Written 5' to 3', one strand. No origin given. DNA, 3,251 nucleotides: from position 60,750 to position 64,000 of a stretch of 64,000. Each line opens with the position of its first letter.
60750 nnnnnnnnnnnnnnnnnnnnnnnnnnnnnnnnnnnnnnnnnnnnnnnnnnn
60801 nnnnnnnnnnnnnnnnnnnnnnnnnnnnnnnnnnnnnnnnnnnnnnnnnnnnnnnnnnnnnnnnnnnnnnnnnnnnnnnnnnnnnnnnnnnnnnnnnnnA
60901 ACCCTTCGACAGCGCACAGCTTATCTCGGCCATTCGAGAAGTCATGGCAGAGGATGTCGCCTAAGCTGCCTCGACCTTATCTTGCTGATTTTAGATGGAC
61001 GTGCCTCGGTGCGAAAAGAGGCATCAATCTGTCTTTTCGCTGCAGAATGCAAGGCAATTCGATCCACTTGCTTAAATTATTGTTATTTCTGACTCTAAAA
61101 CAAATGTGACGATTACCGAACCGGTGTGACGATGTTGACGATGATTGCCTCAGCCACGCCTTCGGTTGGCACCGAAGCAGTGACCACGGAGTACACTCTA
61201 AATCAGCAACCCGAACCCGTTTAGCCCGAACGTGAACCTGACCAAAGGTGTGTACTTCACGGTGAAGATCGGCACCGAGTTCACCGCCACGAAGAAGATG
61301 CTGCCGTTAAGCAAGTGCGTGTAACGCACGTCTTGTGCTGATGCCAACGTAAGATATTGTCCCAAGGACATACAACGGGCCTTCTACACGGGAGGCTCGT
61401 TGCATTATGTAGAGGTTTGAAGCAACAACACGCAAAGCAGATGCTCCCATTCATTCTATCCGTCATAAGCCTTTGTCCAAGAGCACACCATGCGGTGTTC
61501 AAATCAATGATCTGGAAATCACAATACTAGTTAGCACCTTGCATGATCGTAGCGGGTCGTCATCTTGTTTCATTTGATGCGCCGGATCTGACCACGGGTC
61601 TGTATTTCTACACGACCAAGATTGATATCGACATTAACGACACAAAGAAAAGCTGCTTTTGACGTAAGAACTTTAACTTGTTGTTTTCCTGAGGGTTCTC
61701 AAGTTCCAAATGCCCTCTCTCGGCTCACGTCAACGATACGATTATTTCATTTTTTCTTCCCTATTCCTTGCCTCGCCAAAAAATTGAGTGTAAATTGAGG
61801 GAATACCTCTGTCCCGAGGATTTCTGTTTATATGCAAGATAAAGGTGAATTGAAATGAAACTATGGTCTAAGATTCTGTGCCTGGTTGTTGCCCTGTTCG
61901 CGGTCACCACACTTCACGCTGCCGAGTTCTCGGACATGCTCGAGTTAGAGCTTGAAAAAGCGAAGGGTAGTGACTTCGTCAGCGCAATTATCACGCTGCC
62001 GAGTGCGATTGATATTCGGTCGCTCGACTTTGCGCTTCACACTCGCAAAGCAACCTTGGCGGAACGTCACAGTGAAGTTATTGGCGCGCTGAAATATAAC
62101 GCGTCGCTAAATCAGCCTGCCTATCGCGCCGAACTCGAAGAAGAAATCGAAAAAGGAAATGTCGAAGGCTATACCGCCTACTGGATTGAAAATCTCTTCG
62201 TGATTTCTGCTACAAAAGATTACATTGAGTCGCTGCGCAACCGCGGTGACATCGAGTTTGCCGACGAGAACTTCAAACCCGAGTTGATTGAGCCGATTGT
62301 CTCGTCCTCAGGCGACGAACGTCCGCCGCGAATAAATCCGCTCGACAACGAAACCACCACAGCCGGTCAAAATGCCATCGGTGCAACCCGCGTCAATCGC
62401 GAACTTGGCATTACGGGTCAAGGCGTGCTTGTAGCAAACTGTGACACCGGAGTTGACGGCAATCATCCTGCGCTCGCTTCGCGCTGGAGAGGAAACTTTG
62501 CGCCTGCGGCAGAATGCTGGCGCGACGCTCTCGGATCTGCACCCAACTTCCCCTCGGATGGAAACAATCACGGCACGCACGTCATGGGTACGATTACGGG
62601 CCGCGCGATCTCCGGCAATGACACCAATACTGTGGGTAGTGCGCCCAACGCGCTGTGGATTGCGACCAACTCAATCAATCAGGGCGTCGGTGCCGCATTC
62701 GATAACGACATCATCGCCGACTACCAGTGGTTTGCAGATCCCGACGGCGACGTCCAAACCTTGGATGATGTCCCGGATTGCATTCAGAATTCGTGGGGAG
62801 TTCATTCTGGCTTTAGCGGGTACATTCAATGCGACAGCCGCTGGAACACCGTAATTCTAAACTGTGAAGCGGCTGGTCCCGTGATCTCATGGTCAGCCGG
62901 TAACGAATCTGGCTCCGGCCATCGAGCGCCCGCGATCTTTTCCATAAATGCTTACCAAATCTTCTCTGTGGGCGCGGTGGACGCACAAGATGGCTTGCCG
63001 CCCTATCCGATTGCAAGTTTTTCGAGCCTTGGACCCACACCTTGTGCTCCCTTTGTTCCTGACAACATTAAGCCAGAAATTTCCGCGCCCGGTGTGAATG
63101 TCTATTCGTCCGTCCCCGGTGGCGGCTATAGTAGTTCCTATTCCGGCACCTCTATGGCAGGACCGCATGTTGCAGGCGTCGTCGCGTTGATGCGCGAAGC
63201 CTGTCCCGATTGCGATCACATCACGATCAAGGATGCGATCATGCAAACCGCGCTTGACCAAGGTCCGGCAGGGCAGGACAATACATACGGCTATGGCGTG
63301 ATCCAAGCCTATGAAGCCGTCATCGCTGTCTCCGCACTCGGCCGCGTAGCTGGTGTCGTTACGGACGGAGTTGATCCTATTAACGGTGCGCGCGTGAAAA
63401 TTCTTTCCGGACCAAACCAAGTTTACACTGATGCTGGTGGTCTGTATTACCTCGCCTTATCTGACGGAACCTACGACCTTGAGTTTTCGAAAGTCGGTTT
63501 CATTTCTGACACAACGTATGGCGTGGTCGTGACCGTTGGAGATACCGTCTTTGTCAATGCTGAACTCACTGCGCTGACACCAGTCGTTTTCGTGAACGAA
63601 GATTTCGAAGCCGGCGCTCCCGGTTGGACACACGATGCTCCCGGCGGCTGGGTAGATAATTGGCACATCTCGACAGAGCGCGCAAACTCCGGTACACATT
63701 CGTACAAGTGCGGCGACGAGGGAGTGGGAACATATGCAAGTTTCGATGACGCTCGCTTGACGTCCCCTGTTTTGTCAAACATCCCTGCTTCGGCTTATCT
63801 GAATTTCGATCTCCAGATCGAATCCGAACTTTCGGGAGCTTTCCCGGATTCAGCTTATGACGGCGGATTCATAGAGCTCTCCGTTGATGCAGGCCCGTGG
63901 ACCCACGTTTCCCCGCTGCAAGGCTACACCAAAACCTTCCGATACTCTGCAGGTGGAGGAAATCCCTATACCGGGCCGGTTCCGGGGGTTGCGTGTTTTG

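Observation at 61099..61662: Two orphan, degraded T9SS C-terminal sorting-domain remnants in an 890-bp intergenic gap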

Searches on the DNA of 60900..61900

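Call 14: search_rna_families(source=window, start=60900, end=61900, threshold=evalue, max_evalue=1)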
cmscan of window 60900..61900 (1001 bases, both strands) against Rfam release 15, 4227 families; matches with E-value up to 1: 1.
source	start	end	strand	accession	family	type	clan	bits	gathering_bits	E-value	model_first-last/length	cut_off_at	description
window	61602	61697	-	RF01240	snR85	Gene; snRNA; snoRNA; HACA-box;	CL00024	18.6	37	0.76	1-180/180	no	Small nucleolar RNA snR85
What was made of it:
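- Tried and rejected: Rfam scan of the gap gave only a chance-level snoRNA match, E 0.76 (call 14).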

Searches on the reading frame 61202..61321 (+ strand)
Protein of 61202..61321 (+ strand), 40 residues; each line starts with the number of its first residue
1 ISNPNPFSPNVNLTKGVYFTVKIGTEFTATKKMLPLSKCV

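Call 6: search_protein_families(library=pfam, max_evalue=10, proteins=[window:61202-61321:+])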
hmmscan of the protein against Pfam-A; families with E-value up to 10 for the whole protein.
seq(40 aa): 0 families

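Call 7: search_protein_families(library=ncbifam, max_evalue=10, proteins=[window:61202-61321:+])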
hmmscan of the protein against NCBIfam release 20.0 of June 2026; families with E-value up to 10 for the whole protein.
seq(40 aa): 0 families
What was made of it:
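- On T9SS type-A CTD (PF18962 / TIGR04183): The raw and frame-repaired peptides give no hit at E up to 10 (calls 6, 7).
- Pfam and NCBIfam models give no hit to raw or frame-repaired peptides (calls 6, 7).
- Tried and rejected: Pfam and NCBIfam scans of raw and frame-repaired peptides gave no hits (calls 6, 7).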

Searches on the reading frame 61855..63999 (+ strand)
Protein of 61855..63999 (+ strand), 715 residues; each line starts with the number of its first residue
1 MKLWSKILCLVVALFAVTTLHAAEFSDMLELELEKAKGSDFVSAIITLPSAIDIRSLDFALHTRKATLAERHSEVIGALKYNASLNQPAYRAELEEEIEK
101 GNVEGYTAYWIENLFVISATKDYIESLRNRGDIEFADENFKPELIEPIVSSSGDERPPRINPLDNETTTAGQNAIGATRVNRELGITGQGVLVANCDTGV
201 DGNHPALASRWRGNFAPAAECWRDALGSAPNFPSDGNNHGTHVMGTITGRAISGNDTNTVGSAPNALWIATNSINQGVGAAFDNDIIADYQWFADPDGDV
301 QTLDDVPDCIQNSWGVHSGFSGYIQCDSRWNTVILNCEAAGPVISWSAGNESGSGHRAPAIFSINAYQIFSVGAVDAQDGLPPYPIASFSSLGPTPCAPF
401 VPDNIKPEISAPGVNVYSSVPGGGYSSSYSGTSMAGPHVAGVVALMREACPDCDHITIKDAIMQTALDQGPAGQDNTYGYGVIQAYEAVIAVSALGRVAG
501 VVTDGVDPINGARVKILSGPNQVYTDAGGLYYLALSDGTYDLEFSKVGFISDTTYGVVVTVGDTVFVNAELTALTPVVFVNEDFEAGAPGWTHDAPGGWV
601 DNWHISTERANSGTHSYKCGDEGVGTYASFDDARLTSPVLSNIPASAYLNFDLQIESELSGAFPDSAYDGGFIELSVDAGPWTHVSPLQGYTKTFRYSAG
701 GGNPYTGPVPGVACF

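Call 10: search_protein_families(library=pfam, max_evalue=0.01, proteins=[window:61855-63999:+])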
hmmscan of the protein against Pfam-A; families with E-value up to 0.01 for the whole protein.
window:61855-63999:+ (715 aa): 3 families
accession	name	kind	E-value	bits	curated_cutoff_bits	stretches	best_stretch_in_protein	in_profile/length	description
PF00082.27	Peptidase_S8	-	4.5e-39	134.9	21.8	1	188-481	1-288/288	Subtilase family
PF13620.12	CarboxypepD_reg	-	4.9e-09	36.9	32.3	1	498-572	2-82/82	Carboxypeptidase regulatory-like domain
PF13715.12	CarbopepD_reg_2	-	8.9e-06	26.1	32.2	1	499-553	2-59/88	CarboxypepD_reg-like domain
